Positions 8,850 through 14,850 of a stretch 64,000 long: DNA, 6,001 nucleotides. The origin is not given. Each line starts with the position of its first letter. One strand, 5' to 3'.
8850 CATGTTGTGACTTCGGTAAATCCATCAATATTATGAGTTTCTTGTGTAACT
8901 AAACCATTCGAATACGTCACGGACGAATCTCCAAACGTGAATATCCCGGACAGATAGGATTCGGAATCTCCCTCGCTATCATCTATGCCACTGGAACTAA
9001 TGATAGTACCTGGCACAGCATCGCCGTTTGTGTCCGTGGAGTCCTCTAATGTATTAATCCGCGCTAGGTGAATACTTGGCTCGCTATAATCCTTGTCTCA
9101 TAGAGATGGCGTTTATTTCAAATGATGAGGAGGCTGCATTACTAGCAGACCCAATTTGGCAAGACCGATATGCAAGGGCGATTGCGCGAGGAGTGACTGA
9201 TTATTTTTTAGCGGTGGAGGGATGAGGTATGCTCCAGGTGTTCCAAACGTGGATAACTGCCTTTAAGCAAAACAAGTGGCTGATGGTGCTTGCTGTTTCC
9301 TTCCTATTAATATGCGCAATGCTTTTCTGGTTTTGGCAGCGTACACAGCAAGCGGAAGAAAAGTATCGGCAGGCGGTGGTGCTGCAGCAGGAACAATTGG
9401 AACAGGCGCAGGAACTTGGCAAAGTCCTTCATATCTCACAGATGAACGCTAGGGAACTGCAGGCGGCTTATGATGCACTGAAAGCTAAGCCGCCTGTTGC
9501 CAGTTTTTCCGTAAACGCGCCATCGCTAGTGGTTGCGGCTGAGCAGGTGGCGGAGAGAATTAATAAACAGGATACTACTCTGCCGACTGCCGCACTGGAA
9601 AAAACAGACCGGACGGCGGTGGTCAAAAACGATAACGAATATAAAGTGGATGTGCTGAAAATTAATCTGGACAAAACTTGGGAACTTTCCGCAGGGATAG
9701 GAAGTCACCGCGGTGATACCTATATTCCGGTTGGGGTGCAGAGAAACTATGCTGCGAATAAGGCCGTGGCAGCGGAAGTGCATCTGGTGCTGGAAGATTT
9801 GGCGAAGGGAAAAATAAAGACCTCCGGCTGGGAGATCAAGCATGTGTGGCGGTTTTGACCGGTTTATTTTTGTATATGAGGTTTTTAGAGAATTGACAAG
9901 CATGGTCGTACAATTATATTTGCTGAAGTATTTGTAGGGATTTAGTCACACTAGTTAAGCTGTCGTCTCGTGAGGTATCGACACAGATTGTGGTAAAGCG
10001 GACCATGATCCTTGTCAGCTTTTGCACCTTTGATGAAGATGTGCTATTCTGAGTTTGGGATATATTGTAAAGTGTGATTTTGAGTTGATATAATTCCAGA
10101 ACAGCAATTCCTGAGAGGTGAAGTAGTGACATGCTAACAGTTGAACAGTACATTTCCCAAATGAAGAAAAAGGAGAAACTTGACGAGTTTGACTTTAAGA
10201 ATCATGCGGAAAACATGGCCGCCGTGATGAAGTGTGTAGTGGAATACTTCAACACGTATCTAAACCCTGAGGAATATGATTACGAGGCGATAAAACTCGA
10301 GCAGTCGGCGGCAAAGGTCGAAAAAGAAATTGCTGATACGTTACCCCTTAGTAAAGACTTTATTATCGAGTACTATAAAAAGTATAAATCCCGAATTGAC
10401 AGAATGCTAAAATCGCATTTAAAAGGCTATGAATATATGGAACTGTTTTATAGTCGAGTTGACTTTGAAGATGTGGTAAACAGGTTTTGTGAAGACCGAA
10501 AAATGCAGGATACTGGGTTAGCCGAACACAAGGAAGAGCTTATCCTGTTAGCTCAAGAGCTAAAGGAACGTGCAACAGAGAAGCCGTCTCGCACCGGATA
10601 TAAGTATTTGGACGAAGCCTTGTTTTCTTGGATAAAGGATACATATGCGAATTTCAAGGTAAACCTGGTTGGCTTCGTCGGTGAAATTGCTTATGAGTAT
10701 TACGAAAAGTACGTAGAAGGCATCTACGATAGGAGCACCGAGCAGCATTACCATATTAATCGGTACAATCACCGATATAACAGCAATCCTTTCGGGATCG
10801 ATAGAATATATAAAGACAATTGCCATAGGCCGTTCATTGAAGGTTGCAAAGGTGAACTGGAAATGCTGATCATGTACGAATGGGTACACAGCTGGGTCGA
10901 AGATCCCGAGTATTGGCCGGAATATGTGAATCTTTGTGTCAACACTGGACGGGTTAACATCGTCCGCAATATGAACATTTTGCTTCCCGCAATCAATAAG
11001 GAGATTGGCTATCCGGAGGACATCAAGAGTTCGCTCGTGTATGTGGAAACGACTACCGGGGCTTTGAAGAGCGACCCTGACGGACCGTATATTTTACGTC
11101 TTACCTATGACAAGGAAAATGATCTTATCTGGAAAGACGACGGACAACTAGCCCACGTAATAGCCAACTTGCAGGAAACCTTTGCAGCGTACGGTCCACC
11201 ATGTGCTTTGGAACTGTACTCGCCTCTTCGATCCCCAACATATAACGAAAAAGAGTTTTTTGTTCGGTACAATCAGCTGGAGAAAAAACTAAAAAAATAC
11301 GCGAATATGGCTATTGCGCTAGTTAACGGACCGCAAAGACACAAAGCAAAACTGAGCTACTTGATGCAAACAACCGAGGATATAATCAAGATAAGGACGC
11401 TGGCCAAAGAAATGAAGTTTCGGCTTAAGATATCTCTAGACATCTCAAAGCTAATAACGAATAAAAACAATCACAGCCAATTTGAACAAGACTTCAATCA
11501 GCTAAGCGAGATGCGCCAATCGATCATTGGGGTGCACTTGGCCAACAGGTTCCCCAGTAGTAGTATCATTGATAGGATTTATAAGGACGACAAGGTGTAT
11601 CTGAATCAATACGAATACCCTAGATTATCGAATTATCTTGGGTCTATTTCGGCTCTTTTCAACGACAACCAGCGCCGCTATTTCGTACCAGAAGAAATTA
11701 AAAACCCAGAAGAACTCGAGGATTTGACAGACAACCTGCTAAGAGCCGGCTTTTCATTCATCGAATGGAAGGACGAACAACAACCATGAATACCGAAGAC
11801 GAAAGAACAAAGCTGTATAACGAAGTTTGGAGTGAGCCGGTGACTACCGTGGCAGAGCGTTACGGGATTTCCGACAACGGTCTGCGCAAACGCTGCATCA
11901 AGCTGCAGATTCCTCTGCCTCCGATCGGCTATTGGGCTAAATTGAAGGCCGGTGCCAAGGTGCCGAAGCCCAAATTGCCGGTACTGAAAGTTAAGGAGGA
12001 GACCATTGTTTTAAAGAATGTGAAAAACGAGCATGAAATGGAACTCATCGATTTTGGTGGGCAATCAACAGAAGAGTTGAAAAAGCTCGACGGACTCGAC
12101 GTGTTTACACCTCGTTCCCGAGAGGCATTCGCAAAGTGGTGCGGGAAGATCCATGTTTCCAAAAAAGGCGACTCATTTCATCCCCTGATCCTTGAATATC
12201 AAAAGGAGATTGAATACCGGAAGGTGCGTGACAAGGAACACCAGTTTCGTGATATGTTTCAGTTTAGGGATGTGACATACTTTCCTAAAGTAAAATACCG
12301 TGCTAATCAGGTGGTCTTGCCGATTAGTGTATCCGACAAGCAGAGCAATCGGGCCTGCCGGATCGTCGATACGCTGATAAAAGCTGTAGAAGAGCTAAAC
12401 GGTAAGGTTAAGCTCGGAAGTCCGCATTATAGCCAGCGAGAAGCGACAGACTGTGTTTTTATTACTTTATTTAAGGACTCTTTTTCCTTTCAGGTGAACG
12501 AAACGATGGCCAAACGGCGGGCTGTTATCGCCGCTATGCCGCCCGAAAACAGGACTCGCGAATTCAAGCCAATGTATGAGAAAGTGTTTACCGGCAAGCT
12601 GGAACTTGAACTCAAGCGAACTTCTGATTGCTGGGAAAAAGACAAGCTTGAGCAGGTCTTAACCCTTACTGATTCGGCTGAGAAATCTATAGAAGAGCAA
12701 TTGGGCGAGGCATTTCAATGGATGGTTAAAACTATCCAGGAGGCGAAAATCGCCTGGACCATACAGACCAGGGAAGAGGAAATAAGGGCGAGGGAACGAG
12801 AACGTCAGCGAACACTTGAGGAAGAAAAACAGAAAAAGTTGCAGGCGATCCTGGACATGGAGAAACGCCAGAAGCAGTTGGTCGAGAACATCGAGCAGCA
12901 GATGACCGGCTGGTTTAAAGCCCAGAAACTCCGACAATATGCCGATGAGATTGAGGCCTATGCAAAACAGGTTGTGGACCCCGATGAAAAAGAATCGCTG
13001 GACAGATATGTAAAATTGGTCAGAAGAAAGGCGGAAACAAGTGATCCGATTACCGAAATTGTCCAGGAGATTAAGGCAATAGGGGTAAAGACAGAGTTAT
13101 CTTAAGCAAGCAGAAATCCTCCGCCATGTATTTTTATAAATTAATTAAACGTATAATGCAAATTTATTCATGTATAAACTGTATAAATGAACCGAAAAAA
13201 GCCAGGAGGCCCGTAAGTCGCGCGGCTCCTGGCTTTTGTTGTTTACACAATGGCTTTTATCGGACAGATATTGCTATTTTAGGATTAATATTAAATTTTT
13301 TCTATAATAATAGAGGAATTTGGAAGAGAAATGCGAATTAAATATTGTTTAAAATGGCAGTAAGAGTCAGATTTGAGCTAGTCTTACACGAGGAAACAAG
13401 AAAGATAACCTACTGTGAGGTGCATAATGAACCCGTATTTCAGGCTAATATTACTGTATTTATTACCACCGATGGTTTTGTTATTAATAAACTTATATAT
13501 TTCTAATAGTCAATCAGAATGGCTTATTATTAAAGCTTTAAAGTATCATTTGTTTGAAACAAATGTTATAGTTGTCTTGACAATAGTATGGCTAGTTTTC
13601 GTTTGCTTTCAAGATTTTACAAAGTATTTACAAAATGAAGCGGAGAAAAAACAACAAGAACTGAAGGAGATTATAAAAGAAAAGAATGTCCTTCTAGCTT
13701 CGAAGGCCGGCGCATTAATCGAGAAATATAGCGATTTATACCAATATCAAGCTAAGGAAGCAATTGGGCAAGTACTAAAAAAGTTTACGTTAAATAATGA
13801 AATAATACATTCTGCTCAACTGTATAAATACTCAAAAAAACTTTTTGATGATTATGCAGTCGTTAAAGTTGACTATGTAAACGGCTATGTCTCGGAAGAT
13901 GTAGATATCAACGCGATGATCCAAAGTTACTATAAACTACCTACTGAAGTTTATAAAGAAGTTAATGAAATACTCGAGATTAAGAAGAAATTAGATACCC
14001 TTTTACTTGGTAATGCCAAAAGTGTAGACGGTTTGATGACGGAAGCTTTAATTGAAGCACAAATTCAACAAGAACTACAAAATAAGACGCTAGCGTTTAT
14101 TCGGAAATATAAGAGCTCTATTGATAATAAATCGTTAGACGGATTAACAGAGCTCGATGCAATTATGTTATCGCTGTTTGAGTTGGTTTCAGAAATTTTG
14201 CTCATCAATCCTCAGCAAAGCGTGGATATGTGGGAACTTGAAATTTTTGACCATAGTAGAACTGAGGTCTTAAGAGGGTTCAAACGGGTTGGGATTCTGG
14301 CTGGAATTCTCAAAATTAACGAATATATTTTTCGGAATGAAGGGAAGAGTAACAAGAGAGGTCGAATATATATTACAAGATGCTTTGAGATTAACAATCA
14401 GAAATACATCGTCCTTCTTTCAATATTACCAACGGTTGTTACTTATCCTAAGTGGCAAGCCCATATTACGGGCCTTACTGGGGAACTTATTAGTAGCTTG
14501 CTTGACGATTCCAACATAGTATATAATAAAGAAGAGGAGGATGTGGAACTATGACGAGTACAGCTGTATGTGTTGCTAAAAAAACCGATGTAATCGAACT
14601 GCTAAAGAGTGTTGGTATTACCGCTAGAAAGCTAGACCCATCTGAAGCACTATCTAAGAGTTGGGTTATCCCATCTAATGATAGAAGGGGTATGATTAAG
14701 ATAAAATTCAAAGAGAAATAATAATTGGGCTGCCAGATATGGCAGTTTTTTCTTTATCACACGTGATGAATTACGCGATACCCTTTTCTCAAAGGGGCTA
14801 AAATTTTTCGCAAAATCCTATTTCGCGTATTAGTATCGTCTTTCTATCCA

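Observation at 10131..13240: Translationally coupled pair of unrecognisable genes (552 aa + 439 aa) carried just past the prophage lysis cassette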

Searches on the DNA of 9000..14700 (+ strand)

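Call 41: search_dna_similar(query=window:9000-14700:+, collection=phages, mode=distant, max_rows=15)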
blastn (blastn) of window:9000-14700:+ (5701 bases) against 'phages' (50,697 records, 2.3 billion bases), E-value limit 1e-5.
Records with a match: 1; places in all: 1; records where one place covers at least 80% of the query: 0.
Best place of each record, by identity: 60-80% 1.
By first word of the organism name: Syntrophomonadaceae 1.
By host as written in the record: Syntrophomonadaceae 1.
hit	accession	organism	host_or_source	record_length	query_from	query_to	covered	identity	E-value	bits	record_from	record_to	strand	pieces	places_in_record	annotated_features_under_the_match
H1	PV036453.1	Syntrophomonadaceae phage IMGVR 15540650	Syntrophomonadaceae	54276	1132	2953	27%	66.1%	2e-50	384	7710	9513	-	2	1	hypothetical protein (x2)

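Call 42: get_annotated_region(hit=H1, flank=12000)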
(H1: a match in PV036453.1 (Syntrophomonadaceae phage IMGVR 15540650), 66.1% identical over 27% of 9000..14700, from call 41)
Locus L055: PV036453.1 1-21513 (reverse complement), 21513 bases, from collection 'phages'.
description: Syntrophomonadaceae phage IMGVR 15540650, complete genome.
organism: Syntrophomonadaceae phage IMGVR 15540650 (NCBI taxid 3403687)
taxonomy: Viruses; Duplodnaviria; Heunggongvirae; Uroviricota; Caudoviricetes; Ca. Heliusvirales
host: Syntrophomonadaceae; source: human feces; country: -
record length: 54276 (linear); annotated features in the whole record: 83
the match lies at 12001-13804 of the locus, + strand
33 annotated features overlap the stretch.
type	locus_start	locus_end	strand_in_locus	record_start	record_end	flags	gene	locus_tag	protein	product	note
CDS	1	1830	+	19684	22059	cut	-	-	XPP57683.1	hypothetical protein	-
CDS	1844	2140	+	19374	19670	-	-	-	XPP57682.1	hypothetical protein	-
CDS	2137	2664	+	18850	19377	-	-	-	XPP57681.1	tail protein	-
CDS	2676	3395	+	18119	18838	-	-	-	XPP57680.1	hypothetical protein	-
CDS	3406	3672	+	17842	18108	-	-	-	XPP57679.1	hypothetical protein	-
CDS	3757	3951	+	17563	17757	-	-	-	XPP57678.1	hypothetical protein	-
CDS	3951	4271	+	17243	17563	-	-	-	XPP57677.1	hypothetical protein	-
CDS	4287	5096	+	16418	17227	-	-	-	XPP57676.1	endolysin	-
CDS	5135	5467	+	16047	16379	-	-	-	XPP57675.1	holin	-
CDS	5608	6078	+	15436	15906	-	-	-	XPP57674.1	hypothetical protein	-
CDS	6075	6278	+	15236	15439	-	-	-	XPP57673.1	hypothetical protein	-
CDS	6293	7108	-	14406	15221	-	-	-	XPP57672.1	hypothetical protein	-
CDS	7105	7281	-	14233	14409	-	-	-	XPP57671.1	hypothetical protein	-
CDS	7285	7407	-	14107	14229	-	-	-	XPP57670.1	hypothetical protein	-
CDS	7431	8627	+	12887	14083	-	-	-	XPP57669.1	DNA invertase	-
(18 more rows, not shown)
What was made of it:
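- The single phage record shows the same layout (call 42).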
